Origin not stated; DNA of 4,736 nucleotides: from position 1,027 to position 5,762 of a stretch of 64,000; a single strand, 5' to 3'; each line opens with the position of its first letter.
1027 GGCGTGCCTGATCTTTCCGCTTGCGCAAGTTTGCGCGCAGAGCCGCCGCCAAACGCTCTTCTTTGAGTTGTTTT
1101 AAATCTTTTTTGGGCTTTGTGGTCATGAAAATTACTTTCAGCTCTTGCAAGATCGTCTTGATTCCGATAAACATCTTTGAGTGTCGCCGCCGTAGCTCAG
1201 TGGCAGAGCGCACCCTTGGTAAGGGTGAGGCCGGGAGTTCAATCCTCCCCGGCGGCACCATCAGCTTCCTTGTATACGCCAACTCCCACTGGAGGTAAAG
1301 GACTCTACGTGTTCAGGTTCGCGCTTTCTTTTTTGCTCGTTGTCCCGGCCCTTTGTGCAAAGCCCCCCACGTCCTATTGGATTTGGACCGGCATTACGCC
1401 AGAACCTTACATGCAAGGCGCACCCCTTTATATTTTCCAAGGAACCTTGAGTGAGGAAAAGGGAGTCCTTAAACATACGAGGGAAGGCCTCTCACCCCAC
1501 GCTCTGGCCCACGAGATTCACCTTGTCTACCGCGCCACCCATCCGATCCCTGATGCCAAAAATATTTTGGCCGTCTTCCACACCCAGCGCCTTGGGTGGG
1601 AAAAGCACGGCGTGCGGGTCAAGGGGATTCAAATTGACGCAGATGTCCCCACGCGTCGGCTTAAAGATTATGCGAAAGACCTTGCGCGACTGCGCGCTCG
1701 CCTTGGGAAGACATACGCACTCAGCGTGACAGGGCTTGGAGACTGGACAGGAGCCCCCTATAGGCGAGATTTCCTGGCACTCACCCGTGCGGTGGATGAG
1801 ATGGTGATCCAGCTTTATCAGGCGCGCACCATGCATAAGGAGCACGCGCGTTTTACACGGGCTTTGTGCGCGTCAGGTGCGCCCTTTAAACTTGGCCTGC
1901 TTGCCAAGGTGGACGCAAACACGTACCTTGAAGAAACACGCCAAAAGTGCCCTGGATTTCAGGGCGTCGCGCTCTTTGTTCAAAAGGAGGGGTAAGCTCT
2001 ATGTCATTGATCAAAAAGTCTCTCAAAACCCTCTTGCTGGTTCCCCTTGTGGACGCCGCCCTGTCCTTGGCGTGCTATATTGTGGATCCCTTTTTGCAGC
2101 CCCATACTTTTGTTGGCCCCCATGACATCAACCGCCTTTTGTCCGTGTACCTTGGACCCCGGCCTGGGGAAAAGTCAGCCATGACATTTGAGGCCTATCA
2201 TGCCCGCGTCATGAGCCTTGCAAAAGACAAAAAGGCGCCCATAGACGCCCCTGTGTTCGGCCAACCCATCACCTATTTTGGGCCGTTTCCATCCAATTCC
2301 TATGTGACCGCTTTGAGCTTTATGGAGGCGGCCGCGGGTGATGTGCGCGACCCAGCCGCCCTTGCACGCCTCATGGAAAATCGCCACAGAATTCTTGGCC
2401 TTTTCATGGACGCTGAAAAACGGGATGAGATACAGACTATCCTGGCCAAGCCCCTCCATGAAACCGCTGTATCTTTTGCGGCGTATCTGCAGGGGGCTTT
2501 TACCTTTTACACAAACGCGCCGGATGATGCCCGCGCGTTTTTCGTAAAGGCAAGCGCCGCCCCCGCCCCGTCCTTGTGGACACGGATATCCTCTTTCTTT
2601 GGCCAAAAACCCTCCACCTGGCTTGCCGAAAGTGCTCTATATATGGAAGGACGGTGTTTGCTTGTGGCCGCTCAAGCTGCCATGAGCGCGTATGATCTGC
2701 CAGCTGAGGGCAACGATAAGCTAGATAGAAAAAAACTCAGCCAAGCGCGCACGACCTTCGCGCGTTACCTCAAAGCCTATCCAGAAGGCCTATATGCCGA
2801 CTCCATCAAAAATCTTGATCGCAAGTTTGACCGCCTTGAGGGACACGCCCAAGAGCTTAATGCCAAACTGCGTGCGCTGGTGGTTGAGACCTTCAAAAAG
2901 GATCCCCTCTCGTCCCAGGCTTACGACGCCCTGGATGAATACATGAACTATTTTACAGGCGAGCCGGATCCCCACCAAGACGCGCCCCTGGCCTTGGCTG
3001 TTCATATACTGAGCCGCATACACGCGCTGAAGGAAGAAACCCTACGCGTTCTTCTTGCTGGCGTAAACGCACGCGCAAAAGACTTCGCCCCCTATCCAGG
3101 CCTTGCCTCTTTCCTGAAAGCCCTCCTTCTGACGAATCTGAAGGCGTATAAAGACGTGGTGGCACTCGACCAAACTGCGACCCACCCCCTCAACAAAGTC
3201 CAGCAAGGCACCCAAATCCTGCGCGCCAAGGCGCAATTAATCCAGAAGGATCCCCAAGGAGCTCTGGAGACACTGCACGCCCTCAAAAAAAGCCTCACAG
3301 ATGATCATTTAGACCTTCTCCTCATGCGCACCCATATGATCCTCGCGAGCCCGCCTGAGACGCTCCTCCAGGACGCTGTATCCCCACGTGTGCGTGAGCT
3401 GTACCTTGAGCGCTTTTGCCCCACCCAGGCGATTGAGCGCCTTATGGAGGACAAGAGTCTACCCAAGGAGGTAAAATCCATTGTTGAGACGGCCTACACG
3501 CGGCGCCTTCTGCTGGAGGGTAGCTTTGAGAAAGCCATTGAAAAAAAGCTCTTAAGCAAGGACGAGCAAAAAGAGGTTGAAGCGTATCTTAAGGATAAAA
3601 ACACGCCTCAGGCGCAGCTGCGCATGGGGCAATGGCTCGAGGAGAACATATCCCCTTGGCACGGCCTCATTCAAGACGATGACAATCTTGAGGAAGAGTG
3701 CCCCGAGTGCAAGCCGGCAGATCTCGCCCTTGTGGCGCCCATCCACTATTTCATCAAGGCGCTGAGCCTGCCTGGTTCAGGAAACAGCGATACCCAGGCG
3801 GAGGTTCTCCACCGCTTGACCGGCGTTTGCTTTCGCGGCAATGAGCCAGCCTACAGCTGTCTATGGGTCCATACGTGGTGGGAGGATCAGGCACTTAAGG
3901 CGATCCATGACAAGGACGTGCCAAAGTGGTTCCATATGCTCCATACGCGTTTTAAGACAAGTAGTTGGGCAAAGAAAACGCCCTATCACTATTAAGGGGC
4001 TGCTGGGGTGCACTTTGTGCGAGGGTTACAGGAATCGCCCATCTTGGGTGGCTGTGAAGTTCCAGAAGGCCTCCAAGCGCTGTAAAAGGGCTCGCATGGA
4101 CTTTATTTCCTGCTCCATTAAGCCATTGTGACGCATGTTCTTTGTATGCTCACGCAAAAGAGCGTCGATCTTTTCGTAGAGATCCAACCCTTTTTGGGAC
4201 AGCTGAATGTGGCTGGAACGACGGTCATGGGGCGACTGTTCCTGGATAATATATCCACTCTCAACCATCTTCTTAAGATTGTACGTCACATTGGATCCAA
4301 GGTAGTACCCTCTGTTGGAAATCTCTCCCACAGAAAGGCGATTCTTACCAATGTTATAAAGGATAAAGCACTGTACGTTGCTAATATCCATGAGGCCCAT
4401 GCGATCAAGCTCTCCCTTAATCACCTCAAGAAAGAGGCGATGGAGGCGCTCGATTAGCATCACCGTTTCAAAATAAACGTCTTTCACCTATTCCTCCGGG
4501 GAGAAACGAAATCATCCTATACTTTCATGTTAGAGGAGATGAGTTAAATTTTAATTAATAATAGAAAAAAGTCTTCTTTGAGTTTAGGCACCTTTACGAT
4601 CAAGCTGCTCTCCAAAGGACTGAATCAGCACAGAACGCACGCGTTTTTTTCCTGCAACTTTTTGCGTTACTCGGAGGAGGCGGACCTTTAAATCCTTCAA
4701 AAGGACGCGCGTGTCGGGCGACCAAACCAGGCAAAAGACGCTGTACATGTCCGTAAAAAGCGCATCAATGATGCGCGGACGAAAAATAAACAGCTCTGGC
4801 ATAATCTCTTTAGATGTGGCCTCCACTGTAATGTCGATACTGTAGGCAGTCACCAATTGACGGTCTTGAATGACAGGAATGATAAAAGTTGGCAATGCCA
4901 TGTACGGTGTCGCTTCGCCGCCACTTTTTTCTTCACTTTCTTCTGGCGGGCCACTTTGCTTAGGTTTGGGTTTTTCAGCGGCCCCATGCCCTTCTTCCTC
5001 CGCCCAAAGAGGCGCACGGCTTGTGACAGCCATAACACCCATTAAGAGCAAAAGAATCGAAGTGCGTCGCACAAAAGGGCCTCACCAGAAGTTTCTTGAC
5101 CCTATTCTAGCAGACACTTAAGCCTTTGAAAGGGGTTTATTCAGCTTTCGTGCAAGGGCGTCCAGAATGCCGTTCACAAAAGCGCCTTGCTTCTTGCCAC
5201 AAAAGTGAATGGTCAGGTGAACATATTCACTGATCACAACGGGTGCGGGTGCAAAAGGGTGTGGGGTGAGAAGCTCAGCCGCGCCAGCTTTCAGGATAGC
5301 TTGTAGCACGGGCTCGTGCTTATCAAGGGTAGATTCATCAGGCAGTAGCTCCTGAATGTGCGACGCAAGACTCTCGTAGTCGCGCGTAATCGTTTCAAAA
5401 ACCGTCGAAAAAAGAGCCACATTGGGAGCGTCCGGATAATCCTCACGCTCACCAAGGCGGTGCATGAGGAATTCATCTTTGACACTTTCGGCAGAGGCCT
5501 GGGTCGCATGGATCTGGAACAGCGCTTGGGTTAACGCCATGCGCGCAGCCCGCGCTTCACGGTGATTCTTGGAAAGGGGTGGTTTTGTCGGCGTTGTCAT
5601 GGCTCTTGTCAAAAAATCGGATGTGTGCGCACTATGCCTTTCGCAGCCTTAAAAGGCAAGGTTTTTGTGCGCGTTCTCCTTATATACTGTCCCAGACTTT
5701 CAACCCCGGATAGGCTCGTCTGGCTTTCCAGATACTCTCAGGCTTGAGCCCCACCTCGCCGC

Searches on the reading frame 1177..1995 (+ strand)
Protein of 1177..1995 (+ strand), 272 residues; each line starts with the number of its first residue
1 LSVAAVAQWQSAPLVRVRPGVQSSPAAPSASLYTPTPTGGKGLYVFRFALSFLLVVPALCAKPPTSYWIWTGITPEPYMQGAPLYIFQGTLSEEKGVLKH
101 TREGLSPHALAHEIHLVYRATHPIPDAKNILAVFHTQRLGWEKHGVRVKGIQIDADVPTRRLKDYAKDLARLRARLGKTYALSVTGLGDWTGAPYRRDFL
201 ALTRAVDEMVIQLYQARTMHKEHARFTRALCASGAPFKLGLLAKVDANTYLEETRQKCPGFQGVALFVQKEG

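Call 7: search_protein_families(library=pfam, proteins=[window:1177-1995:+], max_evalue=0.001)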
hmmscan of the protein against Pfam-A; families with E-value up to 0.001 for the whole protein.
window:1177-1995:+ (272 aa): 1 family
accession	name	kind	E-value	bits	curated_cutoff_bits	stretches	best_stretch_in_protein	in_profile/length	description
PF11340.13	DUF3142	-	3.5e-12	47.2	30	1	125-215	18-105/202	Protein of unknown function (DUF3142)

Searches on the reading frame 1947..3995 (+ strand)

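Call 7: search_protein_families(library=pfam, proteins=[window:1947-3995:+], max_evalue=0.001)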
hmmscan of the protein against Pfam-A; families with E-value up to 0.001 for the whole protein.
window:1947-3995:+ (682 aa): 0 families

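Call 26: search_protein_families(library=ncbifam, proteins=[window:1947-3995:+], max_evalue=0.1)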
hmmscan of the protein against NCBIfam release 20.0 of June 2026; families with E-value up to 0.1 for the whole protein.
window:1947-3995:+ (682 aa): 2 families
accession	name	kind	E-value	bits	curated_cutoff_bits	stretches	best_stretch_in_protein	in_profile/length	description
NF053584.1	T4P_rel_PA5441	subfamily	4.1e-29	101.8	300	1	116-568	143-590/727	PA5441 family protein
TIGR02795.1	tol_pal_ybgF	equivalog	0.021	15.4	90.1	0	255-284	9-38/119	tol-pal system protein YbgF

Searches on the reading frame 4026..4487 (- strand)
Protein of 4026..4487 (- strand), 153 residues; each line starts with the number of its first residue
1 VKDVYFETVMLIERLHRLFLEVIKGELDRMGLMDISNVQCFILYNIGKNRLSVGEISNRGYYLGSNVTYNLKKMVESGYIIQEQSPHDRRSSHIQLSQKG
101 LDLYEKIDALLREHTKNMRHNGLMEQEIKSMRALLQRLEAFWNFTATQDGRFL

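Call 7: search_protein_families(library=pfam, proteins=[window:4026-4487:-], max_evalue=0.001)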
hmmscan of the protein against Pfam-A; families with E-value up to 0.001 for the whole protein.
window:4026-4487:- (153 aa): 3 families
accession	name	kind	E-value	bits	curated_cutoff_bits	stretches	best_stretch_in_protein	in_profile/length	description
PF12802.13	MarR_2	-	1e-11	45.2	27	1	34-91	2-61/61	MarR family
PF13463.12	HTH_27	-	4e-11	43.5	22.2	1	36-100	2-68/68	Winged helix DNA-binding domain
PF01047.28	MarR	-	3.2e-06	27.4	24.6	1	36-91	2-58/59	MarR family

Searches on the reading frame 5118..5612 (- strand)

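Call 7: search_protein_families(library=pfam, proteins=[window:5118-5612:-], max_evalue=0.001)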
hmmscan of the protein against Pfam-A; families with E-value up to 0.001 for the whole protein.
window:5118-5612:- (164 aa): 1 family
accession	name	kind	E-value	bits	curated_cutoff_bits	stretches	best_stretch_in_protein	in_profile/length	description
PF01029.23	NusB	-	1.2e-19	71.4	23.1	1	22-155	2-133/133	NusB family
